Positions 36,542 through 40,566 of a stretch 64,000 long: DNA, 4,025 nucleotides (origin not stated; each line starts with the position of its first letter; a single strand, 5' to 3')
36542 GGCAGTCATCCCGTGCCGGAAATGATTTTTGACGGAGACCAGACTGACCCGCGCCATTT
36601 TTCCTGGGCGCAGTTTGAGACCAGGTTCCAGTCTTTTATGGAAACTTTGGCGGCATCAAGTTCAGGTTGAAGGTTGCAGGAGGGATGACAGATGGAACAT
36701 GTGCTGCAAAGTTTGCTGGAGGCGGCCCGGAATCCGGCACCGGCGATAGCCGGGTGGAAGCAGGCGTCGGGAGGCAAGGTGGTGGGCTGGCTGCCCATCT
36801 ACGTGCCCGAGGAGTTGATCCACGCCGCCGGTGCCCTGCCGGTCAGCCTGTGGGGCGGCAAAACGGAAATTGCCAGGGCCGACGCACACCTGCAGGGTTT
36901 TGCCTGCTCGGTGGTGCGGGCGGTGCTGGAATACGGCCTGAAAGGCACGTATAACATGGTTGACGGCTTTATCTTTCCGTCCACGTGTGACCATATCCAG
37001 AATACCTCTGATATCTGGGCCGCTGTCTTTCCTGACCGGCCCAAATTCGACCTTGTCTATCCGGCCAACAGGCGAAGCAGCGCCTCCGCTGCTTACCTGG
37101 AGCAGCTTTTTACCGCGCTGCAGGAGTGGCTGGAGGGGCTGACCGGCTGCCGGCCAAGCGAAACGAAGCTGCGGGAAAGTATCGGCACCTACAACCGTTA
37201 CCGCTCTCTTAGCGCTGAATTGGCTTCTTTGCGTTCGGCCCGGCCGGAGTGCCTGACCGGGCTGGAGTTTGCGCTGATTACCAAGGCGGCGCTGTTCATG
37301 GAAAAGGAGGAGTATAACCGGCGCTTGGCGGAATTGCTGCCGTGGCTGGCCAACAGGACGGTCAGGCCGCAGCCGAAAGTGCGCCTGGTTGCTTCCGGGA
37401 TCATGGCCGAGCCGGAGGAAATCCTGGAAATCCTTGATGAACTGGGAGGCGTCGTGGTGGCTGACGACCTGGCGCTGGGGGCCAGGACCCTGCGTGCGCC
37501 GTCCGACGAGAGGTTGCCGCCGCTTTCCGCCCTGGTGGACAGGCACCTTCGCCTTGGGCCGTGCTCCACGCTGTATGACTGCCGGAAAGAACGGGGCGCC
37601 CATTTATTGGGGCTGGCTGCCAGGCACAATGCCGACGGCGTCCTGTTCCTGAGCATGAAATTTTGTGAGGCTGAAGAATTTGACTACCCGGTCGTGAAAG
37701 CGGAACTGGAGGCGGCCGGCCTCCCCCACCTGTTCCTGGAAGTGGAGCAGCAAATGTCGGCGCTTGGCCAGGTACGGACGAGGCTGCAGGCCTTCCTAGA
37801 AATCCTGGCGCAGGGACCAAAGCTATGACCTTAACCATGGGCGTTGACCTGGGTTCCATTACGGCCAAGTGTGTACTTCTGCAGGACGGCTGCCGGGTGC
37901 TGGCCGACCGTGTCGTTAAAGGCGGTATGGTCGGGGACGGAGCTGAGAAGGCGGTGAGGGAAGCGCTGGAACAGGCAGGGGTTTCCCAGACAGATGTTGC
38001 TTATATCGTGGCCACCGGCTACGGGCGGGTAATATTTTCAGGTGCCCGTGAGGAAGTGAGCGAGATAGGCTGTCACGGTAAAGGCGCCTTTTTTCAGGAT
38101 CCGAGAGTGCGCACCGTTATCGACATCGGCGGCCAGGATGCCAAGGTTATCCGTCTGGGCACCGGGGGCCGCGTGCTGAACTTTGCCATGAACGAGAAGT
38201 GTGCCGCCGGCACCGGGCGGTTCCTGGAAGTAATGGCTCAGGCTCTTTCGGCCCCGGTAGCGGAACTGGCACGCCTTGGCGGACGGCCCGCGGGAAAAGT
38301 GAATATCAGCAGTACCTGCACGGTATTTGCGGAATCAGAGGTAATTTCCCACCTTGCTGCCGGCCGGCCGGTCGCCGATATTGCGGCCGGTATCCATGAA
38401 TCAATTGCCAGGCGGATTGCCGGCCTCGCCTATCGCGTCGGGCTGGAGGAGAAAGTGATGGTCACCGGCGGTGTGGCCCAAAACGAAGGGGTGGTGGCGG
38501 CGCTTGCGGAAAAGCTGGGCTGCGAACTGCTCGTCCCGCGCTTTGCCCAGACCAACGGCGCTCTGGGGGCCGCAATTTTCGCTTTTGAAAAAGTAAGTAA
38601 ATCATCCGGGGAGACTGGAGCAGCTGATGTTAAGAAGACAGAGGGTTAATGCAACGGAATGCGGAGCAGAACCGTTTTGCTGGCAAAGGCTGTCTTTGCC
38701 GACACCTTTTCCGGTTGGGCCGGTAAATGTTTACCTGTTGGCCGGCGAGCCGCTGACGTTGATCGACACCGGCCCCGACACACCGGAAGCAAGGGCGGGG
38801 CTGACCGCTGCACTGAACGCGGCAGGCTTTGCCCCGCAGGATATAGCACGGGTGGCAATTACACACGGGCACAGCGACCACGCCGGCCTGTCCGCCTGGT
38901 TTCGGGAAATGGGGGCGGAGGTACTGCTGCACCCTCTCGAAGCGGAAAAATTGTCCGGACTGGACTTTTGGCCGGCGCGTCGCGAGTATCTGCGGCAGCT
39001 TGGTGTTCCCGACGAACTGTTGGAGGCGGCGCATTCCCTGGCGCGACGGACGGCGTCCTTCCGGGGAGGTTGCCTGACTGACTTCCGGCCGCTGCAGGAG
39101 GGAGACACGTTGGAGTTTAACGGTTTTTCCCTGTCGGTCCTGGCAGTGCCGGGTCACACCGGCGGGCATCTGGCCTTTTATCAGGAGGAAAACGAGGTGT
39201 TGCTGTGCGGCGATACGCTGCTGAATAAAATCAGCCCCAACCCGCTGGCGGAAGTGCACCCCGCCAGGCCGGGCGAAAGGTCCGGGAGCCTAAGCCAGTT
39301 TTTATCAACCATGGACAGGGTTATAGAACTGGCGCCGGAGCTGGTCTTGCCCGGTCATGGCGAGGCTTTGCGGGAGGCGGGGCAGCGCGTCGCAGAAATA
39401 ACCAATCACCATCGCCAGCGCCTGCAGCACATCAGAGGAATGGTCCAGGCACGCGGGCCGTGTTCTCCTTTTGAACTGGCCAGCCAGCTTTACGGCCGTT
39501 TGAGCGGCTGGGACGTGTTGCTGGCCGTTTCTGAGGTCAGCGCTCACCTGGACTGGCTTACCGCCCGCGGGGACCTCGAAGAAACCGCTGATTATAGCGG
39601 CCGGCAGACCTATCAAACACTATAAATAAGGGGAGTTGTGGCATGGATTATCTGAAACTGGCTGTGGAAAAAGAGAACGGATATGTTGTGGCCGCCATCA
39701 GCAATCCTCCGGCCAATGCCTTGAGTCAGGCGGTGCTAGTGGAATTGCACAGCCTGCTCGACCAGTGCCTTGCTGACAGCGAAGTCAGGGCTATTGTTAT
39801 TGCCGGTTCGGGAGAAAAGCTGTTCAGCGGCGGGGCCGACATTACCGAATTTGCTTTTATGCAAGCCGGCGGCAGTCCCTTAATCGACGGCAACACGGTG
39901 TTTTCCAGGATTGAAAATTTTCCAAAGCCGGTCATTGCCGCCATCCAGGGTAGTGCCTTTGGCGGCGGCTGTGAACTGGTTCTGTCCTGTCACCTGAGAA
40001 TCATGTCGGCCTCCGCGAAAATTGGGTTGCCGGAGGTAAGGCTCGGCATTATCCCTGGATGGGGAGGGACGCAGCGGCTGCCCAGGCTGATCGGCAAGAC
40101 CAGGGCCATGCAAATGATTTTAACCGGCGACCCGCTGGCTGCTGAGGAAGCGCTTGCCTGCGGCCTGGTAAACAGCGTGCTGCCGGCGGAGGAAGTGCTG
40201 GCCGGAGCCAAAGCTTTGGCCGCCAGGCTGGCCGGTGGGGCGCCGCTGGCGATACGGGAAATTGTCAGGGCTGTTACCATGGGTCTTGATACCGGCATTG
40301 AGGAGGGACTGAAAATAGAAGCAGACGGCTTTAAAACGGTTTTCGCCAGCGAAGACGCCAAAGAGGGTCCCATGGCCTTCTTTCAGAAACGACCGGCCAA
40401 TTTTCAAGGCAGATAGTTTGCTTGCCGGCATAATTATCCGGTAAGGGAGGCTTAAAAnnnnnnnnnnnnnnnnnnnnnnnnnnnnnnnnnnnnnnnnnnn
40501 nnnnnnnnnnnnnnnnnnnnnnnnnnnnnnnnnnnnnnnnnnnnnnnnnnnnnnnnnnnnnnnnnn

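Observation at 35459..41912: Two different ketyl-radical dehydratase systems in one operon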

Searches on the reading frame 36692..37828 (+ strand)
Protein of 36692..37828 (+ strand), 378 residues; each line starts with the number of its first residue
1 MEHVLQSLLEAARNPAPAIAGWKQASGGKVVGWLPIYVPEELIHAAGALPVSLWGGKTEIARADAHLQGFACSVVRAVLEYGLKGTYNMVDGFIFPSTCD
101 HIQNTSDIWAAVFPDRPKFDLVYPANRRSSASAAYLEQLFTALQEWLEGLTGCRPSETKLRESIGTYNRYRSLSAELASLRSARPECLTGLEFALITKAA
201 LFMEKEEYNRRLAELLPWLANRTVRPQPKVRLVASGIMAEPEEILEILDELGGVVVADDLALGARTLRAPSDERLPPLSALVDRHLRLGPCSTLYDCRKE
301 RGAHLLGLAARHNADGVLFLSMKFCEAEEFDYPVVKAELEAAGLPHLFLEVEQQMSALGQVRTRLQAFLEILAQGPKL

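Call 3: search_protein_families(library=pfam, proteins=[window:36692-37828:+])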
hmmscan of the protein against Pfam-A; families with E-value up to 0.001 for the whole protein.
window:36692-37828:+ (378 aa): 1 family
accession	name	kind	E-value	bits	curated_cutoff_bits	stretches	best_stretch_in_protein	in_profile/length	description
PF06050.19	HGD-D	-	2.8e-81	274.2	28.4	1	36-372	2-342/342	2-hydroxyglutaryl-CoA dehydratase, D-component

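Call 5: search_protein_families(library=ncbifam, proteins=[window:36692-37828:+], max_evalue=0.00001)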
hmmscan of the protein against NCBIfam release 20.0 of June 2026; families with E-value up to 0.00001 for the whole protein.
window:36692-37828:+ (378 aa): 4 families
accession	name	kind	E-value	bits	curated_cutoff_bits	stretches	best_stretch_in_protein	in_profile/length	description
NF052456.1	HyiscapDhHadC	equivalog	8.2e-92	308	700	1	1-372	1-372/372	(R)-2-hydroxyisocaproyl-CoA dehydratase subunit beta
TIGR02263.1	benz_CoA_red_C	equivalog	5.2e-49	167.2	421.15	1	19-362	20-370/380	benzoyl-CoA reductase subunit C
NF040772.1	double_cubane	equivalog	3e-47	161.4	350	1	23-372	16-372/372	double-cubane-cluster-containing anaerobic reductase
TIGR03190.1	benz_CoA_bzdN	equivalog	4.3e-45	154.1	453.8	1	21-373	20-372/377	benzoyl-CoA reductase, bzd-type, subunit N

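Call 12: search_solved_structures(query=window:36692-37828:+, show_alignments=1)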
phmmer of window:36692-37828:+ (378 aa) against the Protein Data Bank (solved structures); distinct sequences matched with E-value up to 0.001: 5.
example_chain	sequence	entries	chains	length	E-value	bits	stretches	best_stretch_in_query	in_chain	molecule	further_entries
3o3m_B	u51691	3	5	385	3.3e-75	256.9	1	1-373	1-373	beta subunit 2-hydroxyacyl-CoA dehydratase | beta-subunit 2-hydroxyacyl-CoA dehydratase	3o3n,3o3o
8s02_B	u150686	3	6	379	3.2e-46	161.6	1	21-374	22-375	BzdN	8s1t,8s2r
9g87_B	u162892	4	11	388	4e-40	141.5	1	5-371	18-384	3-methylbenzoyl-CoA reductase gamma subunit MbdN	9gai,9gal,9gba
7yyl_C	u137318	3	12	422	3.1e-25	92.5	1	26-372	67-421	Dehydratase family protein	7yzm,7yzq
6eno_A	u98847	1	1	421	4.1e-25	92.1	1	26-371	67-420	Dehydratase family protein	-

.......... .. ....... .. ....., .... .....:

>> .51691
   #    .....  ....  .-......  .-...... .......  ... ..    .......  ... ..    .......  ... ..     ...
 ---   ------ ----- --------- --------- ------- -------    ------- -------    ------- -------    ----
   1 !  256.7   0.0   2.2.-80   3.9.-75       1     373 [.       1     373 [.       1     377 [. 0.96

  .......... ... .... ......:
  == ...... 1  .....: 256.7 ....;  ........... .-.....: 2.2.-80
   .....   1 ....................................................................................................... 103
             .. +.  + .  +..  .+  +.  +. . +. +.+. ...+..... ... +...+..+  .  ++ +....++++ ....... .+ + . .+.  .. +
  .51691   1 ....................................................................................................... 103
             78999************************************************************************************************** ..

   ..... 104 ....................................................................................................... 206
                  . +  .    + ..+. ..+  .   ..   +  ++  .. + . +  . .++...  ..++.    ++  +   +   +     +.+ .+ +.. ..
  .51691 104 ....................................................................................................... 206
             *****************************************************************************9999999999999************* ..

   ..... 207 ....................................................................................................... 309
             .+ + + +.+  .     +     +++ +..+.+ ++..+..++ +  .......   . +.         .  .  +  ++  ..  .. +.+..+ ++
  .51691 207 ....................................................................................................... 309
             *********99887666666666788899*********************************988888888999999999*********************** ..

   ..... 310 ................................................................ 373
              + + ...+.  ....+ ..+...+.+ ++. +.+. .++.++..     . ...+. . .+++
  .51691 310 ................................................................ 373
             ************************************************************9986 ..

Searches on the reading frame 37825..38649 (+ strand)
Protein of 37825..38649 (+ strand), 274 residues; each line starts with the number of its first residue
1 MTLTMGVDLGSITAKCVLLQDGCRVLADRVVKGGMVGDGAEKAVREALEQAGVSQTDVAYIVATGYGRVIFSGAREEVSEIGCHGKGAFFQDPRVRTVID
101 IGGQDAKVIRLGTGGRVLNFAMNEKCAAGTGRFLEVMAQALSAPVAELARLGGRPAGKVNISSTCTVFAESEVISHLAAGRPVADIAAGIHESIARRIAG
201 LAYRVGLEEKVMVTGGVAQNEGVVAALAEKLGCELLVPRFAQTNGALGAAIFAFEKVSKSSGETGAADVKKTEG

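Call 3: search_protein_families(library=pfam, proteins=[window:37825-38649:+])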
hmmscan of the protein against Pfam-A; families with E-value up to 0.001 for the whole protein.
window:37825-38649:+ (274 aa): 5 families
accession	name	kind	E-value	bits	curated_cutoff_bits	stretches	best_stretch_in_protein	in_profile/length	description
PF01869.26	BcrAD_BadFG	-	4.4e-58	197.4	31.5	1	6-253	2-271/271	BadF/BadG/BcrA/BcrD ATPase family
PF02782.22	FGGY_C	-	1.2e-05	25.7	27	1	209-254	151-195/198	FGGY family of carbohydrate kinases, C-terminal domain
PF22521.2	HypF_C_2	-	2.1e-05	24.9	27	1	171-232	154-218/241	Carbamoyltransferase, Kae1-like Domain, second subdomain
PF00814.31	TsaD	-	2.8e-05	24.4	24.8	0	171-247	184-261/264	tRNA N6-adenosine threonylcarbamoyltransferase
PF02801.28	Ketoacyl-synt_C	-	0.00055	20.4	20.8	0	37-67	24-54/119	Beta-ketoacyl synthase, C-terminal domain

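Call 5: search_protein_families(library=ncbifam, proteins=[window:37825-38649:+], max_evalue=0.00001)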
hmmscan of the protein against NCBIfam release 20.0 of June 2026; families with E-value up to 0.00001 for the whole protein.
window:37825-38649:+ (274 aa): 5 families
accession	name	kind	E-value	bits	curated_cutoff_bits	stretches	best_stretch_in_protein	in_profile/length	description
TIGR00241.1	CoA_E_activ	domain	2e-77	260.1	125.4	1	3-251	1-247/248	acyl-CoA dehydratase activase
TIGR03192.1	benz_CoA_bzdQ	equivalog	1e-49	169.6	380.2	1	3-258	33-291/293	benzoyl-CoA reductase, bzd-type, subunit Q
TIGR02259.1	benz_CoA_red_A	equivalog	1.7e-43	149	578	1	48-228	220-402/432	benzoyl-CoA reductase subunit A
TIGR03286.1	methan_mark_15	hypoth_equivalog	1.7e-38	132.7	455.75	1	3-253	145-401/404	methanogenesis marker 15 protein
TIGR02261.1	benz_CoA_red_D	equivalog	6.5e-34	117.3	312.85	1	2-231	1-235/262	benzoyl-CoA reductase subunit D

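Call 75: search_solved_structures(query=window:37825-38649:+)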
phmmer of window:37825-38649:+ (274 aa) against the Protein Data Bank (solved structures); distinct sequences matched with E-value up to 0.001: 5.
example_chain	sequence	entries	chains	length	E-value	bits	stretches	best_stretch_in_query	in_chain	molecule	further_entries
1hux_A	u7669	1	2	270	2.6e-78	266.1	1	3-261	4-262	ACTIVATOR OF (R)-2-HYDROXYGLUTARYL-COA DEHYDRATASE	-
4eht_A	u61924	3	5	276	5.4e-78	265.1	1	4-263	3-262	Activator of 2-hydroxyisocaproyl-CoA dehydratase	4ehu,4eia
9gai_D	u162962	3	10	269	3.2e-64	220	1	2-264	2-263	3-methylbenzoyl-CoA reductase alpha subunit MbdQ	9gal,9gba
9gai_C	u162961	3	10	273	8e-44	153.1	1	1-265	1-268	3-methylbenzoyl-CoA reductase delta subunit MbdP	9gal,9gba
7yyl_E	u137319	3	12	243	1.2e-41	146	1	6-255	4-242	Putative CoA-substrate-specific enzyme activase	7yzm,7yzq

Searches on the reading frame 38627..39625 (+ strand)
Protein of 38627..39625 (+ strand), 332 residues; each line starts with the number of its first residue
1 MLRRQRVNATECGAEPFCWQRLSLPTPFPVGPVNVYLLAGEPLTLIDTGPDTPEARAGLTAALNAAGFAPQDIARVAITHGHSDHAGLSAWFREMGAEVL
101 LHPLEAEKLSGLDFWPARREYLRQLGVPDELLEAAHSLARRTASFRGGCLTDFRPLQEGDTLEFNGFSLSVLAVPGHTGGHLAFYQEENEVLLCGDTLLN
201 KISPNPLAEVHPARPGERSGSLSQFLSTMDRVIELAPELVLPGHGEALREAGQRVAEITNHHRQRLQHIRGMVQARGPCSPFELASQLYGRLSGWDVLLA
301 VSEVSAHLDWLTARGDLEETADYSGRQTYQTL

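Call 3: search_protein_families(library=pfam, proteins=[window:38627-39625:+])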
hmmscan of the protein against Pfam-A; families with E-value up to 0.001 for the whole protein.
window:38627-39625:+ (332 aa): 2 families
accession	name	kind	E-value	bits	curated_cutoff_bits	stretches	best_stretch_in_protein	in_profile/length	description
PF00753.33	Lactamase_B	-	1.1e-25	91.2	22.7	1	30-244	3-196/196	Metallo-beta-lactamase superfamily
PF12706.13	Lactamase_B_2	-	0.00025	21.1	27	0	45-177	4-111/200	Beta-lactamase superfamily domain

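Call 5: search_protein_families(library=ncbifam, proteins=[window:38627-39625:+], max_evalue=0.00001)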
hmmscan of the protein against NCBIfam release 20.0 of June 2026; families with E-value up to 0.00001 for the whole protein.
window:38627-39625:+ (332 aa): 8 families
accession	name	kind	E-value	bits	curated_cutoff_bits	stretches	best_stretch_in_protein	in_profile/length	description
NF053820.1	MBLfold_Strvi7410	exception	7.8e-35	120.9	525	1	28-322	19-334/343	Strvi_7410 family MBL fold metallo-hydrolase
TIGR03413.1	GSH_gloB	equivalog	3.6e-14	52.7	200.8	1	155-199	85-129/248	hydroxyacylglutathione hydrolase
NF033105.1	bla_subclass_B3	equivalog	6.4e-13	48.6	240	1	43-109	34-99/257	subclass B3 metallo-beta-lactamase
NF047979.1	lactonase_AidB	equivalog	3e-11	43.1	360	1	33-198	51-207/271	AidB family quorum-quenching N-acyl homoserine lactonase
NF012229.1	bla_class_B_core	domain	1.1e-09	38.5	100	1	34-185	17-137/139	metallo-beta-lactamase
TIGR04558.1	SoxH_rel_PQQ_1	hypoth_equivalog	3.4e-09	36.2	300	0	159-251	139-220/285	quinoprotein relay system zinc metallohydrolase 1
TIGR04559.1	SoxH_rel_PQQ_2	hypoth_equivalog_domain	1.1e-08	34.8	280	1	41-276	39-244/283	quinoprotein relay system zinc metallohydrolase 2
NF007597.0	PRK10241.1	equivalog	2.4e-07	30.3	421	1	156-200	89-131/251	hydroxyacylglutathione hydrolase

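Call 35: search_solved_structures(query=window:38627-39625:+, max_evalue=0.01)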
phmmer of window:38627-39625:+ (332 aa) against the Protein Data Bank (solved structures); distinct sequences matched with E-value up to 0.01: 57.
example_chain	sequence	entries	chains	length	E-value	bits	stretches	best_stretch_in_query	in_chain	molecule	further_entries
2zo4_A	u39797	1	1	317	4.5e-39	137.6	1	22-316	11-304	Metallo-beta-lactamase family protein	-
8zxg_A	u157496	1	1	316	3.6e-36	128.1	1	20-313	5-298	Paraoxonase from Bacillus sp. strain S3wahi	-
6ao1_A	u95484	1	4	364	9.3e-23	84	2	151-320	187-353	Beta-lactamase domain protein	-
5i0p_A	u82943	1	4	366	4.2e-20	75.3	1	152-318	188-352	Beta-lactamase domain protein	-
5u8o_A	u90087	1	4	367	1.4e-19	73.6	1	152-318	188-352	Zn-dependent hydrolase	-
4ad9_A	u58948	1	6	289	6.3e-13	51.7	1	153-272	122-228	BETA-LACTAMASE-LIKE PROTEIN 2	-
2zwr_A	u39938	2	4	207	2.6e-09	39.8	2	153-246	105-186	Metallo-beta-lactamase superfamily protein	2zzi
2xf4_A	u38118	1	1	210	5.4e-09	38.7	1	150-199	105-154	HYDROXYACYLGLUTATHIONE HYDROLASE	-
8ewo_A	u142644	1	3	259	4e-07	32.6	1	155-200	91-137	PA1813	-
4le6_A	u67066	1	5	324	6.9e-07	31.8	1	32-202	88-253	Organophosphorus hydrolase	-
5hif_A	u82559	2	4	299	7.1e-07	31.8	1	32-197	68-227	reconstructed lactonase ancestor, Anc1-MPH | dihydrocoumarin hydrolase, AncDHCH1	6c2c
1xm8_A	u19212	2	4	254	3.6e-06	29.5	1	156-230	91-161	glyoxalase II | Putative hydroxyacylglutathione hydrolase 2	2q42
1p9e_A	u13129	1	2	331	5.3e-06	28.9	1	34-199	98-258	Methyl Parathion Hydrolase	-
8zu5_A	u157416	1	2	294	6.2e-06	28.7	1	34-199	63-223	Methyl parathion hydrolase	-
4o98_A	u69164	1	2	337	7.8e-06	28.4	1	33-202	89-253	organophosphorus hydrolase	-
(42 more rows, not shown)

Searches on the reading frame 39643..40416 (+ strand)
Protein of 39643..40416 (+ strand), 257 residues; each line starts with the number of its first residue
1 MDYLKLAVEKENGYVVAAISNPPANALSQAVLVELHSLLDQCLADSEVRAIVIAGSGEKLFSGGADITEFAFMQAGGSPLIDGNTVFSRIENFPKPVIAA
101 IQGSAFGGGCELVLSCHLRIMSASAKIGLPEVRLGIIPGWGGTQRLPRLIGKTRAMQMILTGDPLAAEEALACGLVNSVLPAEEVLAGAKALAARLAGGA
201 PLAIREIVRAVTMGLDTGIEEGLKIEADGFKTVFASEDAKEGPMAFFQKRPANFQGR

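Call 4: search_protein_families(library=pfam, proteins=[window:39643-40416:+])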
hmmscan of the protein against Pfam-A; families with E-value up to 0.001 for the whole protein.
window:39643-40416:+ (257 aa): 2 families
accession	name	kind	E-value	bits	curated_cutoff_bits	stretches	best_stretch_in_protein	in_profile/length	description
PF00378.25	ECH_1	-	2.7e-61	207.5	27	1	10-256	2-250/251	Enoyl-CoA hydratase/isomerase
PF16113.10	ECH_2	-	1.9e-31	110.3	27.2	1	25-194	13-186/335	Enoyl-CoA hydratase/isomerase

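Call 5: search_protein_families(library=ncbifam, proteins=[window:39643-40416:+], max_evalue=0.00001)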
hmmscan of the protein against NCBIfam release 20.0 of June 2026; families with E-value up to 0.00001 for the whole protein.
window:39643-40416:+ (257 aa): 73 families (the best 25 are shown)
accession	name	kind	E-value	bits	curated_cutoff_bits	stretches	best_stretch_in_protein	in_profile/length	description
NF005803.0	PRK07658.1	equivalog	1.5e-83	280.1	313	1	6-257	4-257/257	enoyl-CoA hydratase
NF004475.0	PRK05809.1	subfamily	1.1e-72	244.6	394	1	1-257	1-260/260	short-chain-enoyl-CoA hydratase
NF004634.0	PRK05980.1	equivalog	7.2e-70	235.4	375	1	9-256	8-262/263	crotonase/enoyl-CoA hydratase family protein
NF006007.0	PRK08138.1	subfamily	2.2e-65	220.6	355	1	11-257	15-261/261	enoyl-CoA hydratase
NF005802.0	PRK07657.1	equivalog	1.8e-64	217.8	363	1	15-256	16-259/260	enoyl-CoA hydratase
NF007239.0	PRK09674.1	equivalog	4.1e-64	216.5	371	1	19-257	19-257/257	2,3-dehydroadipyl-CoA hydratase PaaF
NF051848.1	EnCoAHydtEchA19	equivalog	1.1e-61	208.7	400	1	7-257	3-258/258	enoyl-CoA hydratase EchA19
NF004517.0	PRK05862.1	equivalog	2.5e-61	207.4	396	1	1-256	1-256/257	enoyl-CoA hydratase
NF006566.0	PRK09076.1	subfamily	5.1e-55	186.9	286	1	5-255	6-258/260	enoyl-CoA hydratase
NF006100.0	PRK08252.1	subfamily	4.1e-50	170.7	282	1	6-257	5-254/254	crotonase/enoyl-CoA hydratase family protein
NF042430.2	EnCoAhydt_DpgD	equivalog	7.1e-50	169.9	400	1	24-256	18-257/258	enoyl-CoA-hydratase DpgD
NF005864.0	PRK07799.1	equivalog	6.4e-48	163.2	316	1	7-257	11-266/266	crotonase/enoyl-CoA hydratase family protein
NF004840.0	PRK06190.1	equivalog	3.9e-46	157.7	253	1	7-236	7-238/260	enoyl-CoA hydratase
NF004781.0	PRK06127.1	subfamily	8.1e-46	156.8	291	1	5-257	12-269/269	enoyl-CoA hydratase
NF008363.0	PRK11154.1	equivalog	1.2e-45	155.9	869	1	6-194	9-203/708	fatty acid oxidation complex subunit alpha FadJ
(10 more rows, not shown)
